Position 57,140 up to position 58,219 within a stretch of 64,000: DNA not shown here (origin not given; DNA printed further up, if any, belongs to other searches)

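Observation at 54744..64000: Sigma-54-activated operon: MBL hydrolase - cyclase - BKACE - cyclase - Liv-type ABC importer, a probable uncharacterised catabolic pathway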

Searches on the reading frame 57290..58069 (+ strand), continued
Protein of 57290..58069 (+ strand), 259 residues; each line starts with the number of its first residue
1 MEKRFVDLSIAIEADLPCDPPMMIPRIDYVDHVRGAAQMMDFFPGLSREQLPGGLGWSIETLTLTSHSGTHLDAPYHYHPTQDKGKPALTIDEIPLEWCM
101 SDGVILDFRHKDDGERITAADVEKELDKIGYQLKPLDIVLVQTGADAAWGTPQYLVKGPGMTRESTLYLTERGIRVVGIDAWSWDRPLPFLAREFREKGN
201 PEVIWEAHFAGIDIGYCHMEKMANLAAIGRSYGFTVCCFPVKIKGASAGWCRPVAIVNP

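Call 102: get_annotated_region(hit=H14, flank=7000)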
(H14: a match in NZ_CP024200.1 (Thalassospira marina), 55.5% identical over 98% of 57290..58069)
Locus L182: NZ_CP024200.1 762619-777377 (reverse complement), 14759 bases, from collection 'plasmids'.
description: Thalassospira marina strain CSC3H3 plasmid pCSC3H3, complete sequence
organism: Thalassospira marina (NCBI taxid 2048283)
taxonomy: Bacteria; Pseudomonadota; Alphaproteobacteria; Rhodospirillales; Thalassospiraceae; Thalassospira; Thalassospira marina
host: -; source: -; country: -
typing (MOB-suite, as given by PLSDB): non-mobilizable
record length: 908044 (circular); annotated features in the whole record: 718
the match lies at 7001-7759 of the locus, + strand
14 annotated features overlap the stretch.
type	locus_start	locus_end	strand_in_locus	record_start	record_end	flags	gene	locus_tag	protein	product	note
CDS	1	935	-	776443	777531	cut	-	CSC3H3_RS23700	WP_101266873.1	hybrid-cluster NAD(P)-dependent oxidoreductase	-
CDS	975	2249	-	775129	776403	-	-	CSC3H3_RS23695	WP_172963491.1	aromatic ring-hydroxylating dioxygenase subunit alpha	-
CDS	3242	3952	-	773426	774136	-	-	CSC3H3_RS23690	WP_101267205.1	TetR/AcrR family transcriptional regulator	-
CDS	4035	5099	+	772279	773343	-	-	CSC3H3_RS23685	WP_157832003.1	C4-dicarboxylate TRAP transporter substrate-binding protein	-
CDS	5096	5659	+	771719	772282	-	-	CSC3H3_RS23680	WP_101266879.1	TRAP transporter small permease subunit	-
CDS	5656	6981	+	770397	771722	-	-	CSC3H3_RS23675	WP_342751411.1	TRAP transporter large permease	GO:0008643 - carbohydrate transport [Evidence IEA]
CDS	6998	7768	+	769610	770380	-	-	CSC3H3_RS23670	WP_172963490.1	cyclase family protein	-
CDS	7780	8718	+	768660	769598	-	-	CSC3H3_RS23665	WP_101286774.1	fumarylacetoacetate hydrolase family protein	-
CDS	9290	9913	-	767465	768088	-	-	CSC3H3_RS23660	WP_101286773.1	hypothetical protein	-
CDS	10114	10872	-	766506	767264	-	-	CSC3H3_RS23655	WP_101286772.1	DeoR/GlpR family DNA-binding transcription regulator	-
CDS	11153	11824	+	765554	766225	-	deoC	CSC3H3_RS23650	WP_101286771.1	deoxyribose-phosphate aldolase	GO:0009264 - deoxyribonucleotide catabolic process [Evidence IEA]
CDS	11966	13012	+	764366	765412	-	-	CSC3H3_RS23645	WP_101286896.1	autoinducer 2 ABC transporter substrate-binding protein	-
CDS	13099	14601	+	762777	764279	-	-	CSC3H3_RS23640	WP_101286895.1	sugar ABC transporter ATP-binding protein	-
CDS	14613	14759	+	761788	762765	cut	-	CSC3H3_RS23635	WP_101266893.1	ABC transporter permease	GO:0008643 - carbohydrate transport [Evidence IEA]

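Call 104: predict_structure(alignment_id=A4)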
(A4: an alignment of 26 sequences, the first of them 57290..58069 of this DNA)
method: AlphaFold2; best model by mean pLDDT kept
length: 259 residues; sequences in the alignment: 26
mean_pLDDT: 86.3   pTM: 0.83
mean pLDDT of the five models: 86.3, 79.8, 75.0, 74.6, 73.0
residues with pLDDT >= 90: 139; 70-90: 86; 50-70: 32; < 50: 2
segments of 3 or more residues with pLDDT < 50: none
pLDDT, mean of each block of 10 residues (from residue 1): 90 68 59 76 79 68 69 84 79 94 98 97 98 98 94 92 93 95 90 90 82 79 95 97 87 93
secondary structure, 60 per line:
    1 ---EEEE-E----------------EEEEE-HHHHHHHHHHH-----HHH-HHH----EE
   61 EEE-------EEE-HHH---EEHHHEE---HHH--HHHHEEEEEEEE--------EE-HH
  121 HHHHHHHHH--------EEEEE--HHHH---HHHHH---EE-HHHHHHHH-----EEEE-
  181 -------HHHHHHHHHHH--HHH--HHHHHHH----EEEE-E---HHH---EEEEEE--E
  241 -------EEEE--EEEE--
elements in order: E4-7 E26-30 H32-42 E59-63 E71-73 H96-99 E100-107 H119-129 E138-142 H145-148 H152-156 H163-170 E176-179 H188-198 H206-212 E217-220 E232-237 E248-251 E254-257

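Call 106: search_dna_similar(query=window:57290-58069:+, collection=plasmids, mode=protein, max_evalue=1e-20, max_rows=60, rows=spread)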
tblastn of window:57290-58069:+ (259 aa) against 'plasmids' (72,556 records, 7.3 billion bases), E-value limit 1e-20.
Records with a match: 126; places in all: 142; records where one place covers at least 80% of the query: 125.
Best place of each record, by identity: <60% 126.
By first word of the organism name: Ralstonia 14; Apilactobacillus 13; Rhizobium 11; Streptomyces 11; Novosphingobium 5; Burkholderia 5; Paracoccus 4; Clostridium 4; Sphingobium 3; Variovorax 3; and 42 more.
By predicted mobility (MOB-suite, as given by PLSDB): non-mobilizable 85; mobilizable 25; conjugative 16.
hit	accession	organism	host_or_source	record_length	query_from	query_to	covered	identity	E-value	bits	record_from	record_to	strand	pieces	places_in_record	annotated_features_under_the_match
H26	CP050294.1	Mesorhizobium loti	Oxytropis kamtschatica,cell ...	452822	1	258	100%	58.1%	3e-92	303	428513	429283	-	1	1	cyclase family protein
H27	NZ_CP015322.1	Mesorhizobium amorphae CCNWGS0123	Robinia pseudoacacia,cell culture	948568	1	258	100%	57.0%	1e-90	299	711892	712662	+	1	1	cyclase family protein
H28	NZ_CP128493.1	Novosphingobium resinovorum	pure cell culture,soil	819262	1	257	99%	56.2%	2e-83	278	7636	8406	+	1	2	cyclase family protein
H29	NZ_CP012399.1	Chelatococcus sp. CO-6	whole organism,Shengli Oilfield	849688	1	256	99%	56.3%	9e-87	288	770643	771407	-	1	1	cyclase family protein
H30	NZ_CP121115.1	Roseinatronobacter sp. S2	cell culture,Alkaline Spring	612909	4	258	98%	55.7%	3e-84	281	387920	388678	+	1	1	cyclase family protein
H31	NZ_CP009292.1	Novosphingobium pentaromativorans US6-1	mud sediment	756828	1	256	99%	55.2%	9e-79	265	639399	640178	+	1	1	cyclase family protein | hypothetical protein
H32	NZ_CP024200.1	Thalassospira marina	-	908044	4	257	98%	55.5%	2e-84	281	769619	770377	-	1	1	cyclase family protein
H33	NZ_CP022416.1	Pseudosulfitobacter pseudonitzschiae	Skeletonema marinoi strain RO5AC,Cell ...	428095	1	258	100%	54.7%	7e-84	280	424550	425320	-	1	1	cyclase family protein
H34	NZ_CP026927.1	Agrobacterium tumefaciens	Medicago sativa,from a crown gall tumor ...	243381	2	258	99%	54.5%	1e-83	279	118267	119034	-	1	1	cyclase family protein | acyl-CoA thioesterase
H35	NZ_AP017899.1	Sphingopyxis sp. FD7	-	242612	1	258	100%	53.9%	1e-81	273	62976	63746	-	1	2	cyclase family protein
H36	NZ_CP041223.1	Porphyrobacter sp. YT40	Single strain,Coastal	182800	3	258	99%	53.9%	8e-82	274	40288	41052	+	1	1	cyclase family protein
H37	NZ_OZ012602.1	Shinella sp. WSD5-1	-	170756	4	258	98%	53.7%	2e-78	264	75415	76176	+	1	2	cyclase family protein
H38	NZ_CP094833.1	Acuticoccus sp. I52.16.1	pure culture,seawater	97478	4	256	98%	53.8%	1e-75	256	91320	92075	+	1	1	cyclase family protein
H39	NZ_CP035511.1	Haematobacter massiliensis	single cell,human skin swab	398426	5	258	98%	53.5%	3e-81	272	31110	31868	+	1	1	cyclase family protein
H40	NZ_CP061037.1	Sphingomonas aliaeris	whole organism,Pork steak,pork steak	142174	4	258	98%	53.3%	4e-78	263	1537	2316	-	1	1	cyclase family protein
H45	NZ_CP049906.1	Diaphorobacter sp. HDW4B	single bacterial strain,Hydrophilus ...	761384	2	256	98%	51.7%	3e-74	252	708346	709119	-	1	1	cyclase family protein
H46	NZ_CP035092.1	Paracoccus denitrificans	Homo sapiens,cell culture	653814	3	258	99%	51.2%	2e-74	253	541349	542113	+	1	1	cyclase family protein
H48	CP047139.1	Ralstonia solanacearum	Potato,Single cell,tuber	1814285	1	258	100%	50.8%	4e-76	258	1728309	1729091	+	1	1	cyclase family protein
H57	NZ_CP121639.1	Rhizobium leguminosarum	Trifolium ambiguum,cell culture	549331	4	258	98%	50.6%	1e-77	262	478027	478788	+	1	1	cyclase family protein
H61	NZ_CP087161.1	Pseudomonas sp. CIP-10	-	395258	4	257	98%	49.4%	1e-70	242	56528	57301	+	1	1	cyclase family protein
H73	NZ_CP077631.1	Clostridium estertheticum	single colony,bovine feces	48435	1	257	99%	34.9%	2e-40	155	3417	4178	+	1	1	cyclase family protein | fumarylacetoacetate hydrolase family protein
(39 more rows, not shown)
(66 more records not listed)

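Call 107: get_annotated_region(hit=H46, flank=8000)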
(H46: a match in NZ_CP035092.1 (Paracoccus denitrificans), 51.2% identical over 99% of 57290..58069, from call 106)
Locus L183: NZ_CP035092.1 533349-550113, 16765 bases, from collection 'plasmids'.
description: Paracoccus denitrificans strain ATCC 19367 plasmid unnamed1, complete sequence
organism: Paracoccus denitrificans (NCBI taxid 266)
taxonomy: Bacteria; Pseudomonadota; Alphaproteobacteria; Rhodobacterales; Paracoccaceae; Paracoccus; Paracoccus denitrificans
host: -; source: Homo sapiens,cell culture; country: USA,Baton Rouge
typing (MOB-suite, as given by PLSDB): non-mobilizable; replicon rep_cluster_560,rep_cluster_969
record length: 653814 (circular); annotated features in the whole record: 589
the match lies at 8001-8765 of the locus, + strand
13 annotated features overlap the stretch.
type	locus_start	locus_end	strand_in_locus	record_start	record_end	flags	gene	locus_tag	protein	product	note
CDS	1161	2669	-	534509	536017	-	-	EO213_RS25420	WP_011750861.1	hypothetical protein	-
CDS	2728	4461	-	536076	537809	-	-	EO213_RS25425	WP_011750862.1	hypothetical protein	-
CDS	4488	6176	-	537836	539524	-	-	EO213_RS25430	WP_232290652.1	tyrosinase family protein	-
CDS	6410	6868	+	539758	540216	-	-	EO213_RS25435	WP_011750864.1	Lrp/AsnC family transcriptional regulator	-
CDS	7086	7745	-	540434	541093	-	-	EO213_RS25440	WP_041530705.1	TetR/AcrR family transcriptional regulator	GO:0006355 - regulation of DNA-templated transcription [Evidence IEA]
CDS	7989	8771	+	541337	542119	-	-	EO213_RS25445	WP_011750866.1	cyclase family protein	-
CDS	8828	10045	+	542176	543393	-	-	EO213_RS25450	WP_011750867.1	MFS transporter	GO:0055085 - transmembrane transport [Evidence IEA]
CDS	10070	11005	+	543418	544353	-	-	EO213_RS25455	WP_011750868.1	3-keto-5-aminohexanoate cleavage protein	-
CDS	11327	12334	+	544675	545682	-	-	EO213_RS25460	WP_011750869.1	ABC transporter substrate-binding protein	-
CDS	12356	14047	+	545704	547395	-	-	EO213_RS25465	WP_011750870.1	iron ABC transporter permease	GO:0006826 - iron ion transport [Evidence IEA]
CDS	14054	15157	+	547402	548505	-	-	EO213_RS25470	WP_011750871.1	ABC transporter ATP-binding protein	-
CDS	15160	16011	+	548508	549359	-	-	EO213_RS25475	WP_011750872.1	inositol monophosphatase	-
CDS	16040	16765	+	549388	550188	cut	-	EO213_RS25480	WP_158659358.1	MurR/RpiR family transcriptional regulator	GO:0006355 - regulation of DNA-templated transcription [Evidence IEA]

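Call 108: get_annotated_region(hit=H48, flank=7000)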
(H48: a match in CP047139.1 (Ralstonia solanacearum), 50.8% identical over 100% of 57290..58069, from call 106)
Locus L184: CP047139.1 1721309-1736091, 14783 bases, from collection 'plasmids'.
description: Ralstonia solanacearum strain CFBP 8695 plasmid unnamed, complete sequence
organism: Ralstonia solanacearum (NCBI taxid 305)
taxonomy: Bacteria; Pseudomonadota; Betaproteobacteria; Burkholderiales; Burkholderiaceae; Ralstonia; Ralstonia solanacearum
host: -; source: Potato,Single cell,tuber; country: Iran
typing (MOB-suite, as given by PLSDB): mobilizable; relaxase MOBP
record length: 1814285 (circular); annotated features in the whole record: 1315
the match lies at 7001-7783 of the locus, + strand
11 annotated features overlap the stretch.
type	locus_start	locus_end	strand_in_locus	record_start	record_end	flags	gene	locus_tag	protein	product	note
CDS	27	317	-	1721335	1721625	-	-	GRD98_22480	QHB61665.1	H-NS histone family protein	-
CDS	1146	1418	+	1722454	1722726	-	-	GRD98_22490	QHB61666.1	hypothetical protein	-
CDS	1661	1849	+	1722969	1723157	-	-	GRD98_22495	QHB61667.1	hypothetical protein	-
CDS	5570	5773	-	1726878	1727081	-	-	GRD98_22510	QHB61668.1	hypothetical protein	-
CDS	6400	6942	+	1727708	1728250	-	-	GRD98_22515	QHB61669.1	hypothetical protein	-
CDS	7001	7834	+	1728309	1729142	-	-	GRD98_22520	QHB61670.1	cyclase family protein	-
CDS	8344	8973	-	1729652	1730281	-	-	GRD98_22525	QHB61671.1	NTP transferase domain-containing protein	-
CDS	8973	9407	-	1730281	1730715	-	-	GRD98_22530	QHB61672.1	Ohr family peroxiredoxin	-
CDS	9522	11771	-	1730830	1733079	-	-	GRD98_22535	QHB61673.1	molybdopterin-dependent oxidoreductase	-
CDS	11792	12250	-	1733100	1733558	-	-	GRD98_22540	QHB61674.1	2Fe-2S iron-sulfur cluster binding domain-containing protein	-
CDS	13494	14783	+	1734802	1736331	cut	-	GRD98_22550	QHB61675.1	type III effector HopG1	-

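Call 109: get_annotated_region(hit=H73, flank=6000)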
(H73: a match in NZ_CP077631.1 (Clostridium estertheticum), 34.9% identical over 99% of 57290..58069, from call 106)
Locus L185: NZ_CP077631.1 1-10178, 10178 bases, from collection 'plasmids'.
description: Clostridium estertheticum strain CF004 plasmid pCF004-C, complete sequence
organism: Clostridium estertheticum (NCBI taxid 238834)
taxonomy: Bacteria; Bacillota; Clostridia; Eubacteriales; Clostridiaceae; Clostridium; Clostridium estertheticum
host: -; source: single colony,bovine feces; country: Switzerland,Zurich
typing (MOB-suite, as given by PLSDB): non-mobilizable
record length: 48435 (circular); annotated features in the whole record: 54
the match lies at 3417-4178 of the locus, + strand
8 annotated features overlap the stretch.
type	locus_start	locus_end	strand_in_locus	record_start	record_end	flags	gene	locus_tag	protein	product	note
CDS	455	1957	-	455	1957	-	-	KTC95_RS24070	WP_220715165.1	hypothetical protein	-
CDS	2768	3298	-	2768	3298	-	-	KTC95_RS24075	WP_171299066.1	TetR/AcrR family transcriptional regulator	-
CDS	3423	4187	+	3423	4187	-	-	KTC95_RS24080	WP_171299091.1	cyclase family protein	-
CDS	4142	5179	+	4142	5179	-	-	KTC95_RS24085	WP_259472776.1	fumarylacetoacetate hydrolase family protein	-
CDS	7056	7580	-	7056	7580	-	-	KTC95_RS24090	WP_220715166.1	OB-fold putative lipoprotein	-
CDS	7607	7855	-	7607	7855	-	-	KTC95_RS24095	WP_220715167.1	hypothetical protein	-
CDS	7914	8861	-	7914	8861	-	-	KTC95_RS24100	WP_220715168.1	hypothetical protein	-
CDS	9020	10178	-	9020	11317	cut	-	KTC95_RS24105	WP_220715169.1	VirB4-like conjugal transfer ATPase, CD1110 family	-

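Call 110: fold_search(model_id=the predicted structure, library=pdb)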
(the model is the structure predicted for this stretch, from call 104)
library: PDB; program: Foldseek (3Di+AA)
matches with E <= 10: 313; with E <= 0.001: 34
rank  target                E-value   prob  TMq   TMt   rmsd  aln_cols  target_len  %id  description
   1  5nna_C                1.6e-18  1.00  0.75  0.75   4.6       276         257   23  Isatin hydrolase A (IHA) from Labrenzia aggregata bound to benzyl benzoate (released 2018-05-16)
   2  5nna_B                2.3e-18  1.00  0.74  0.74   4.6       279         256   22  Isatin hydrolase A (IHA) from Labrenzia aggregata bound to benzyl benzoate (released 2018-05-16)
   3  5nna_D                7.3e-18  1.00  0.74  0.73   4.1       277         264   22  Isatin hydrolase A (IHA) from Labrenzia aggregata bound to benzyl benzoate (released 2018-05-16)
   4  5nna_A                9.4e-18  1.00  0.74  0.75   4.1       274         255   22  Isatin hydrolase A (IHA) from Labrenzia aggregata bound to benzyl benzoate (released 2018-05-16)
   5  4m8d_A                3.0e-17  1.00  0.75  0.74   3.9       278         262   19  Crystal structure of an isatin hydrolase bound to product analogue thioisatinate (released 2014-06-18)
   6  4m8d_D                4.7e-17  1.00  0.75  0.74   3.9       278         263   19  Crystal structure of an isatin hydrolase bound to product analogue thioisatinate (released 2014-06-18)
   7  4j0n_A                1.2e-16  1.00  0.75  0.75   3.9       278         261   19  Crystal structure of a manganese dependent isatin hydrolase (released 2013-02-20)
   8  8f9x_A                1.3e-16  1.00  0.71  0.79   4.4       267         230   21  Cyclase-Phosphotriesterase from Ruegeria pomeroyi DSS-3 (released 2023-12-06)
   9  8f9x_E                1.3e-16  1.00  0.71  0.80   4.4       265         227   22  Cyclase-Phosphotriesterase from Ruegeria pomeroyi DSS-3 (released 2023-12-06)
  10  4m8d_B                3.6e-16  1.00  0.75  0.74   3.9       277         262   19  Crystal structure of an isatin hydrolase bound to product analogue thioisatinate (released 2014-06-18)
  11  5nmp_G                4.3e-16  1.00  0.74  0.74   3.8       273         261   19  Isatin hydrolase A (IHA) from Ralstonia solanacearum (released 2018-05-16)
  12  5nmp_D                4.9e-16  1.00  0.75  0.74   3.6       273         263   19  Isatin hydrolase A (IHA) from Ralstonia solanacearum (released 2018-05-16)
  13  8f9x_B                7.0e-16  1.00  0.72  0.82   4.2       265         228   22  Cyclase-Phosphotriesterase from Ruegeria pomeroyi DSS-3 (released 2023-12-06)
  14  5nmp_B                8.0e-16  1.00  0.74  0.74   3.6       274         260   19  Isatin hydrolase A (IHA) from Ralstonia solanacearum (released 2018-05-16)
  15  8f9x_D                1.0e-15  1.00  0.72  0.83   4.2       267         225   21  Cyclase-Phosphotriesterase from Ruegeria pomeroyi DSS-3 (released 2023-12-06)
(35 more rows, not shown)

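Call 112: get_annotated_region(hit=H30, flank=5000)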
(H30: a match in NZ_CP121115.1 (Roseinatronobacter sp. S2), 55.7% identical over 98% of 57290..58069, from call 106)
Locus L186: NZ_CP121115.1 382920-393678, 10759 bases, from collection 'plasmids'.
description: Roseinatronobacter sp. S2 plasmid unnamed2, complete sequence
organism: Roseinatronobacter sp. S2 (NCBI taxid 3035471)
taxonomy: Bacteria; Pseudomonadota; Alphaproteobacteria; Rhodobacterales; Paracoccaceae; Roseinatronobacter; Roseinatronobacter sp. S2
host: -; source: cell culture,Alkaline Spring; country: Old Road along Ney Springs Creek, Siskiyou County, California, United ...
typing (MOB-suite, as given by PLSDB): non-mobilizable
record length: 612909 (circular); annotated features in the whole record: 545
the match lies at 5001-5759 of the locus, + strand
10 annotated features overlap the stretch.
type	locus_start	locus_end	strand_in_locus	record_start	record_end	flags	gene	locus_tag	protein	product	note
CDS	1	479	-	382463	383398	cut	ytfQ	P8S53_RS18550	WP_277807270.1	galactofuranose ABC transporter, galactofuranose-binding protein YtfQ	GO:0042875 - D-galactonate transmembrane transport [Evidence IEA]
CDS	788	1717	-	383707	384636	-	-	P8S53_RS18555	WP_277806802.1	LysR family transcriptional regulator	-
CDS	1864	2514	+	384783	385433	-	-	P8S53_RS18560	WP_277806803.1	hypothetical protein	-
CDS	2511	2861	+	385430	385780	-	-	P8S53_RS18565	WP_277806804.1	hypothetical protein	-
CDS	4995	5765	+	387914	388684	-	-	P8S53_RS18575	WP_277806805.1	cyclase family protein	-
CDS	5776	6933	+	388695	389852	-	-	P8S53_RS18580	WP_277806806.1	prolyl oligopeptidase family serine peptidase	GO:0006508 - proteolysis [Evidence IEA]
CDS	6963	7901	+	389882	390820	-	-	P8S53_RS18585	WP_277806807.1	VOC family protein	-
CDS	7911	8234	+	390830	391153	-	-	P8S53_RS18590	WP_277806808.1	Rieske (2Fe-2S) protein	-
CDS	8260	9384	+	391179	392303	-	-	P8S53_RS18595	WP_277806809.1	FAD-dependent oxidoreductase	-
CDS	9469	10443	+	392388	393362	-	-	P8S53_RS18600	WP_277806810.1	fumarylacetoacetate hydrolase family protein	-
